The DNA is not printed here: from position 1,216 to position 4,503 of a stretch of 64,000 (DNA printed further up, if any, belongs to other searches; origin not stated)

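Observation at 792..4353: PHP phosphoesterase fused to an SMC-like ABC ATPase, co-oriented with a 3-TM protein: candidate defence module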

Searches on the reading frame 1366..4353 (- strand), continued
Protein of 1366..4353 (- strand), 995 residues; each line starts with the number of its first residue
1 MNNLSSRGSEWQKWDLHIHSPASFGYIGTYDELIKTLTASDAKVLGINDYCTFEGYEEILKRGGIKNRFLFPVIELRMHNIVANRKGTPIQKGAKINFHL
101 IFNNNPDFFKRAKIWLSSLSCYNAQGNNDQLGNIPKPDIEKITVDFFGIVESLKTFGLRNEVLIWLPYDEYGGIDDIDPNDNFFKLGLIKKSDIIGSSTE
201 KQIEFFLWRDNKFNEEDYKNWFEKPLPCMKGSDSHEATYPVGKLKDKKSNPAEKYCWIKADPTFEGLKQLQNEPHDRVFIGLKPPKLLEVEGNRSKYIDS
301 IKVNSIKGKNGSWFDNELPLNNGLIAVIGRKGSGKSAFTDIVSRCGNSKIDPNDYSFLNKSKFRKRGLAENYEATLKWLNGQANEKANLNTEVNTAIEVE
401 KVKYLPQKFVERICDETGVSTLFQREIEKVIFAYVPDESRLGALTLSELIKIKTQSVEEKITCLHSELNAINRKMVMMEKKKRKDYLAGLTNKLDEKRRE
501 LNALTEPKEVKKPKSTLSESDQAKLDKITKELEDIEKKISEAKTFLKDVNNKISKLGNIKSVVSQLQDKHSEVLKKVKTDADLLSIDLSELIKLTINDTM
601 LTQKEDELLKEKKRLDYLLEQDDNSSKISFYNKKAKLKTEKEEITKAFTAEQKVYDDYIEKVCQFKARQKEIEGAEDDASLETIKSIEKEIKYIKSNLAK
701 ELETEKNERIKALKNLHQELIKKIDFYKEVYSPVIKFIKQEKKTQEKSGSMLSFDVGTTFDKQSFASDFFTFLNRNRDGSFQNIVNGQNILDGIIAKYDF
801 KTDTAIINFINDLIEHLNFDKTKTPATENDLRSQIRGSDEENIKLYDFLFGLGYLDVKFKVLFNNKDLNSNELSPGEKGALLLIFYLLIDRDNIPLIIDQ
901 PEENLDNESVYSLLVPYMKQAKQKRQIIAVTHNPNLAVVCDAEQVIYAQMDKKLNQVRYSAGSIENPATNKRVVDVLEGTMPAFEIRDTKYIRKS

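Call 76: search_dna_similar(query=window:1366-4353:-, collection=plasmids, mode=protein, max_rows=30, max_evalue=0.00001)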
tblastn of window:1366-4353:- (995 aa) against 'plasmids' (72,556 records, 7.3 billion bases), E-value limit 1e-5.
Records with a match: 1139; places in all: 1195; records where one place covers at least 80% of the query: 44.
Best place of each record, by identity: <60% 1139.
By first word of the organism name: Escherichia 353; Klebsiella 335; Enterobacter 53; Piscirickettsia 34; Salmonella 32; Citrobacter 28; Sinorhizobium 23; Pseudomonas 21; Serratia 21; Staphylococcus 19; and 65 more.
By predicted mobility (MOB-suite, as given by PLSDB): conjugative 819; non-mobilizable 207; mobilizable 113.
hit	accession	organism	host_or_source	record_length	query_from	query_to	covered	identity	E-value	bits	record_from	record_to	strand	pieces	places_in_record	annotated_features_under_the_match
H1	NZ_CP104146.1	Rhizobium sullae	Sulla coronaria,cell culture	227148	18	991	98%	36.4%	0e+0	603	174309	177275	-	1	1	TrlF family AAA-like ATPase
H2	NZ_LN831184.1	Vibrio cholerae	New Delhi seepage water sample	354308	8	992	99%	31.9%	3e-129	440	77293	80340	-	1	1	TrlF family AAA-like ATPase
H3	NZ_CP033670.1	Burkholderia glumae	bacterial cell,diseased rice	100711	6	991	99%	31.7%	8e-135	456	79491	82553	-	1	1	TrlF family AAA-like ATPase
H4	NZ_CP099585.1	Burkholderia glumae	Oryza sativa,rice panicle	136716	6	991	99%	31.7%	8e-135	456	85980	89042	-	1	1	TrlF family AAA-like ATPase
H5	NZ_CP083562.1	Sulfitobacter sp. S223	-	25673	1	991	100%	31.1%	1e-99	352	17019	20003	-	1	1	TrlF family AAA-like ATPase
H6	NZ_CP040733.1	Staphylococcus hominis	Homo sapiens,bacterial colony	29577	6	992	99%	31.1%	4e-106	372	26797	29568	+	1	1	TrlF family AAA-like ATPase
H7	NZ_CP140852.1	Rhizobium beringeri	Trifolium pratense,whole organism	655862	2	991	99%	30.9%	3e-107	375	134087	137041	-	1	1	TrlF family AAA-like ATPase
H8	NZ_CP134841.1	Staphylococcus epidermidis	Homo sapiens,skin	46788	7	992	99%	30.9%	1e-99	352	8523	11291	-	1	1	TrlF family AAA-like ATPase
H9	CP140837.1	Rhizobium beringeri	Trifolium pratense,whole organism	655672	2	991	97%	31.1%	6e-96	378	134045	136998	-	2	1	hypothetical protein (x2)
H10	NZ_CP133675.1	Agrobacterium pusense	Vaccinium sp.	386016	2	991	99%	30.3%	7e-122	418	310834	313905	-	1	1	TrlF family AAA-like ATPase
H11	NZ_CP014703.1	Ralstonia solanacearum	Solanum tuberosum,cell culture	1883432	2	992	100%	30.1%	2e-117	405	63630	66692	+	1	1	none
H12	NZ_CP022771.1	Ralstonia solanacearum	Solanum tuberosum,single cell,Potato ...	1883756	2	992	100%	30.1%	2e-117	405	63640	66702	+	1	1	none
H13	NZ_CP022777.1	Ralstonia solanacearum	Solanum tuberosum,single cell,Potato ...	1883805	2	992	100%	30.1%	2e-117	405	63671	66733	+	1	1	none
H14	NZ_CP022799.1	Ralstonia solanacearum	Solanum tuberosum,single cell,Potato ...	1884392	2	992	100%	30.1%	2e-117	405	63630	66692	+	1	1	none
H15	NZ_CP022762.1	Ralstonia solanacearum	Solanum tuberosum,single cell,Potato ...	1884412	2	992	100%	30.1%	2e-117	405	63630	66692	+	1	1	none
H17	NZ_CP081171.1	Phaeobacter inhibens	-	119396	8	991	99%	30.0%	5e-96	342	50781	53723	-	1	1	TrlF family AAA-like ATPase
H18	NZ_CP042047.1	Staphylococcus aureus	retail beef liver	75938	7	991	99%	29.4%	2e-92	331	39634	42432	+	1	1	TrlF family AAA-like ATPase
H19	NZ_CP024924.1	Sphingomonas psychrotolerans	Leontopodium alpinum,cell,Tianshan ...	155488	7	991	99%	29.2%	2e-112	391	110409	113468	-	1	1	TrlF family AAA-like ATPase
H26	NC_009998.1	Shewanella baltica OS195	-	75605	17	985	97%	25.6%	1e-59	231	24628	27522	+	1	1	TrlF family AAA-like ATPase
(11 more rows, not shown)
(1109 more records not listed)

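Call 77: search_dna_similar(query=window:1366-4353:-, collection=phages, mode=protein, max_rows=15, max_evalue=0.00001)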
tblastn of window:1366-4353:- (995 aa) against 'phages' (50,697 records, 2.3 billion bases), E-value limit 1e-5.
Records with a match: 7; places in all: 7; records where one place covers at least 80% of the query: 0.
Best place of each record, by identity: <60% 7.
By first word of the organism name: Yersinia 2; Listeria 2; Microcystis 1; Vibrio 1; Streptococcus 1.
By host as written in the record: Yersinia enterocolitica 2; Listeria monocytogenes 2; Microcystis wesenbergii 1; Vibrio cyclitrophicus 10N.286.54.E11 1; Streptococcus suis ZKB4 1.
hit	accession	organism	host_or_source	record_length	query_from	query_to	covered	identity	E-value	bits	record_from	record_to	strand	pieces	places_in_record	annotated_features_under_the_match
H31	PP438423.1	Microcystis phage Mwe-JY31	Microcystis wesenbergii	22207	6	991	53%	29.8%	2e-19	200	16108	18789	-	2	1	hypothetical protein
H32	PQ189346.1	Vibrio phage 10N.286.54.E11_PE001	Vibrio cyclitrophicus 10N.286.54.E11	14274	871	991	12%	41.0%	1e-15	89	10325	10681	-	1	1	hypothetical protein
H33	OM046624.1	Yersinia phage vB_YenM_42.18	Yersinia enterocolitica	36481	871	991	12%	39.3%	7e-15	86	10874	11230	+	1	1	chromosome partition protein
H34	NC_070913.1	Yersinia phage vB_YenM_42.18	Yersinia enterocolitica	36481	871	991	12%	39.3%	7e-15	86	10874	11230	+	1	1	chromosome partition protein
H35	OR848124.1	Listeria phage LM 4-14-1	Listeria monocytogenes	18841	874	991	12%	33.9%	1e-11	76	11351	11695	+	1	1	record has no annotation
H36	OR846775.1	Listeria phage LM 4-11-1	Listeria monocytogenes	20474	874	991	12%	33.9%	1e-11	76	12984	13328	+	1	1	record has no annotation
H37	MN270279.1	Streptococcus phage phi-SsuZKB4_rum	Streptococcus suis ZKB4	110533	873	991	12%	33.6%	8e-9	66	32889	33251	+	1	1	hypothetical protein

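Call 78: get_annotated_region(hit=H2, flank=6000)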
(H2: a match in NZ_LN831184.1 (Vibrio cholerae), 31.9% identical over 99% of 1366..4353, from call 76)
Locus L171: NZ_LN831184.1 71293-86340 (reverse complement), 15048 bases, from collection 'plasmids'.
description: Vibrio cholerae isolate V. cholerae 116-14 plasmid pNDM-116-14, complete sequence
organism: Vibrio cholerae (NCBI taxid 666)
taxonomy: Bacteria; Pseudomonadota; Gammaproteobacteria; Vibrionales; Vibrionaceae; Vibrio; Vibrio cholerae
host: -; source: New Delhi seepage water sample; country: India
typing (MOB-suite, as given by PLSDB): mobilizable; replicon IncC,rep_cluster_2294; relaxase MOBH
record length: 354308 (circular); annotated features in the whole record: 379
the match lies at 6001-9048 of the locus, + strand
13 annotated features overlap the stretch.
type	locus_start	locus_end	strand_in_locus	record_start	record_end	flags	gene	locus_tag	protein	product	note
CDS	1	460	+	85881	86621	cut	istB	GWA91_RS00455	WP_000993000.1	IS21-like element ISVch3 family helper ATPase IstB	-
CDS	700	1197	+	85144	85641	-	-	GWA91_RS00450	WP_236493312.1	tyrosine-type recombinase/integrase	-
CDS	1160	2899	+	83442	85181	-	-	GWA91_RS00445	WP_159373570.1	hypothetical protein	-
CDS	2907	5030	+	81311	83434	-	-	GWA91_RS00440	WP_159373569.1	hypothetical protein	-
CDS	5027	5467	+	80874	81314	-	-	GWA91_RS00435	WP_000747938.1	hypothetical protein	-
CDS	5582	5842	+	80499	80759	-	-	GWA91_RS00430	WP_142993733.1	hypothetical protein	-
CDS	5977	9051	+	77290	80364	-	-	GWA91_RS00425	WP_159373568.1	TrlF family AAA-like ATPase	-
CDS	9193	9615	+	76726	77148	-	-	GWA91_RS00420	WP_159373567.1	hypothetical protein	-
CDS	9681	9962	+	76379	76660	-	-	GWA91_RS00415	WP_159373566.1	transposase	-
CDS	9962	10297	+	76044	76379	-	tnpB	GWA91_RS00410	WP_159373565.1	IS66 family insertion sequence element accessory protein TnpB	-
CDS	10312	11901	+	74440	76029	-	-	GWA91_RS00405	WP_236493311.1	IS66 family transposase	-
CDS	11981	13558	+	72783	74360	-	-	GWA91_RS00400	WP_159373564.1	hypothetical protein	-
CDS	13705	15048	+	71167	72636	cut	-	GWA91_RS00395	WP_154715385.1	tetratricopeptide repeat protein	-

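Call 79: get_annotated_region(hit=H18, flank=6000)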
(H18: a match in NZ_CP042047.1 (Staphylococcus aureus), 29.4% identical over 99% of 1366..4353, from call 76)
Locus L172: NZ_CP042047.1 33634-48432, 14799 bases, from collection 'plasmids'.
description: Staphylococcus aureus strain B2-7A plasmid pSALNBL75, complete sequence
organism: Staphylococcus aureus (NCBI taxid 1280)
taxonomy: Bacteria; Bacillota; Bacilli; Bacillales; Staphylococcaceae; Staphylococcus; Staphylococcus aureus
host: -; source: retail beef liver; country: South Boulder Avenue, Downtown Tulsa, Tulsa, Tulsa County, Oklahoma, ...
typing (MOB-suite, as given by PLSDB): conjugative; replicon rep_cluster_1017,rep_cluster_765; relaxase MOBP; mating-pair formation MPF_T
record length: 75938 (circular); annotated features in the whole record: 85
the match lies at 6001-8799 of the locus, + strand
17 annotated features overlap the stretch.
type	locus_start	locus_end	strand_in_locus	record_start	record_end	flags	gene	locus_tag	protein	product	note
CDS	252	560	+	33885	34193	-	-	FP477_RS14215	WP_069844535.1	hypothetical protein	-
CDS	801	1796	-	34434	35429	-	-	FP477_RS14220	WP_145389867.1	replication initiator protein A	-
CDS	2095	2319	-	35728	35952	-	-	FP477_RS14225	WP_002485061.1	hypothetical protein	-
CDS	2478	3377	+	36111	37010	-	-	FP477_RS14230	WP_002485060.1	ParA family protein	-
CDS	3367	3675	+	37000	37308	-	-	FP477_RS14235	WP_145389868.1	hypothetical protein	-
CDS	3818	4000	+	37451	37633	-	-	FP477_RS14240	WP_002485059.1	hypothetical protein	-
CDS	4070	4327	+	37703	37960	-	-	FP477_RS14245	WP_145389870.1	hypothetical protein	-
CDS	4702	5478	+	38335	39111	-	-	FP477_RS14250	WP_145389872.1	hypothetical protein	-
CDS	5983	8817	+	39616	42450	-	-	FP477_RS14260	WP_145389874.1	TrlF family AAA-like ATPase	-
CDS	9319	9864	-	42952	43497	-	-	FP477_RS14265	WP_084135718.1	TetR/AcrR family transcriptional regulator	GO:0006355 - regulation of DNA-templated transcription [Evidence IEA]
CDS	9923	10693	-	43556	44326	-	-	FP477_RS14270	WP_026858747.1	DNA alkylation repair protein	-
CDS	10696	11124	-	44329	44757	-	-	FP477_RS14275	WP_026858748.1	VOC family protein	-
CDS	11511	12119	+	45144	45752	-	-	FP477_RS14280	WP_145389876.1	recombinase family protein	GO:0006310 - DNA recombination [Evidence IEA]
CDS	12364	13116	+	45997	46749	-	-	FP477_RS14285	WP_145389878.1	SDR family oxidoreductase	-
CDS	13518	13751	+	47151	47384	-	-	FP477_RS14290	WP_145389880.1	hypothetical protein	-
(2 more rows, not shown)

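Call 80: get_annotated_region(hit=H26, flank=6000)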
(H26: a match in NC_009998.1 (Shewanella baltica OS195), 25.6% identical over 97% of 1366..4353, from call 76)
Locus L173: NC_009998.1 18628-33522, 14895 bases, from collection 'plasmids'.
description: Shewanella baltica OS195 plasmid pS19501, complete sequence
organism: Shewanella baltica OS195 (NCBI taxid 399599)
taxonomy: Bacteria; Pseudomonadota; Gammaproteobacteria; Alteromonadales; Shewanellaceae; Shewanella; Shewanella baltica; Shewanella baltica OS195
host: -; source: -; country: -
typing (MOB-suite, as given by PLSDB): conjugative; replicon rep_cluster_559; relaxase MOBF; mating-pair formation MPF_F
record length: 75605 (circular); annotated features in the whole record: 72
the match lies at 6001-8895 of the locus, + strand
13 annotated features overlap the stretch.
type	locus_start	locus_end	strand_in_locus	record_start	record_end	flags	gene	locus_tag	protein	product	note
CDS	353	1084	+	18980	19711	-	-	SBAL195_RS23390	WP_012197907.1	hypothetical protein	-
CDS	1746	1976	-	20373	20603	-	-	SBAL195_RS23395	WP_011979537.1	hypothetical protein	-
CDS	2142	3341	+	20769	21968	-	-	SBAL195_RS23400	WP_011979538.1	ParA family protein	-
CDS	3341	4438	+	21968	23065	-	-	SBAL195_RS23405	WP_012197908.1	ParB family protein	-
CDS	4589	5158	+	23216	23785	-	-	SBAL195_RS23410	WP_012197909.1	hypothetical protein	-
CDS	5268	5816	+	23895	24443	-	-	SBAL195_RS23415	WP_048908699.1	hypothetical protein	-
CDS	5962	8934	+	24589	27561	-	-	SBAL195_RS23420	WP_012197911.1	TrlF family AAA-like ATPase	-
CDS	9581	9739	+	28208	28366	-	-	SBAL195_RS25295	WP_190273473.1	hypothetical protein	-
CDS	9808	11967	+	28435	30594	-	-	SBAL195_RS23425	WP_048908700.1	hypothetical protein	-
CDS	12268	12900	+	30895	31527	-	-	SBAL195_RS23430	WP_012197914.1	competence protein CoiA family protein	-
CDS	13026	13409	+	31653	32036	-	-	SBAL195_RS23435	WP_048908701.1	hypothetical protein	-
CDS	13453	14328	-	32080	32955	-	-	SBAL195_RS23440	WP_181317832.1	tetratricopeptide repeat protein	-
CDS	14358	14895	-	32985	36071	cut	-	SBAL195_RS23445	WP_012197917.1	Tn3 family transposase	-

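Call 92: find_encoding_contigs(protein=P0002, flank=3000, max_places=3)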
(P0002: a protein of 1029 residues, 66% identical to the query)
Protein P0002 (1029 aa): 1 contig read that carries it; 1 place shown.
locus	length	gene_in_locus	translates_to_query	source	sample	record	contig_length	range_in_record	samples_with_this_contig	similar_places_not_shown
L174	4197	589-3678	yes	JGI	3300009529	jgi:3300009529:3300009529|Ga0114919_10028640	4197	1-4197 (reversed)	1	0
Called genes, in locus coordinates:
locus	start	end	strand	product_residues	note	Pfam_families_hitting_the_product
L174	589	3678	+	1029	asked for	PF13304:AAA_21 (weak)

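Call 93: find_encoding_contigs(protein=P0003, flank=3000, max_places=2)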
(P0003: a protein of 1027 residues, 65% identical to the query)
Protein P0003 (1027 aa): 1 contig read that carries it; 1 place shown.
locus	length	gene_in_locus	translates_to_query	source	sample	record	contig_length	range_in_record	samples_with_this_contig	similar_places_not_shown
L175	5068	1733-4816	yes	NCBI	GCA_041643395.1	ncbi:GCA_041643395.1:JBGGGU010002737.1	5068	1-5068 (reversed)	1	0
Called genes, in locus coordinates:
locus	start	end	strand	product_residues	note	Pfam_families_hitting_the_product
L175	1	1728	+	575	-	?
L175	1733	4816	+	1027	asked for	PF13304:AAA_21 (weak)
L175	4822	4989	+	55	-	-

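Call 94: find_encoding_contigs(protein=P0010, flank=4000, max_places=2)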
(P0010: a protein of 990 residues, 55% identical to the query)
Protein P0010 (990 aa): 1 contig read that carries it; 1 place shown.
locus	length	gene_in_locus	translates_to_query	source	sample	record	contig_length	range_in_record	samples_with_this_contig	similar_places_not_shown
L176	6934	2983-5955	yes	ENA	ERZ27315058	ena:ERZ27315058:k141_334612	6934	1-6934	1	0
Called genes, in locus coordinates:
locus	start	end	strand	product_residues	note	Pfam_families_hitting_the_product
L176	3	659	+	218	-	?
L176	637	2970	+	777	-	PF00270:DEAD (weak), PF04851:ResIII, PF18766:SWI2_SNF2 (weak)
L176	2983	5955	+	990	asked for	PF02463:SMC_N (faint), PF13304:AAA_21 (faint)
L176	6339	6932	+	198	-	?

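Call 97: search_protein_families(library=pfam, proteins=[L176:6339-6932:+, L175:1-1728:+, L084:5404-7584:+], max_evalue=0.01)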
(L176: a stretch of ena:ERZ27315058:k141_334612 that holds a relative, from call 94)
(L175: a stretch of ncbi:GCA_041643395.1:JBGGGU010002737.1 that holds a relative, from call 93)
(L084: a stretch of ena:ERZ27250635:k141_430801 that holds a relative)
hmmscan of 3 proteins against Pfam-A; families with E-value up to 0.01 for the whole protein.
L176:6339-6932:+ (198 aa): 0 families

L175:1-1728:+ (575 aa): 1 family
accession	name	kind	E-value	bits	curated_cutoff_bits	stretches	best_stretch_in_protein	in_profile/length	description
PF19778.5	RE_endonuc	-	6.8e-34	116.4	23.4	1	456-564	2-107/108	Endonuclease domain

L084:5404-7584:+ (726 aa): 3 families
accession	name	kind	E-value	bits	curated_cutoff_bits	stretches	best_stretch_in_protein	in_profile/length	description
PF10593.14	Z1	-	1.7e-24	87.1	25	1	295-510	2-206/228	Z1 domain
PF00270.35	DEAD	-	0.00056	20.1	26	1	52-165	25-130/167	DEAD/DEAH box helicase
PF04851.21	ResIII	-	0.0022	18.4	22.5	1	23-206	5-162/164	Type III restriction enzyme, res subunit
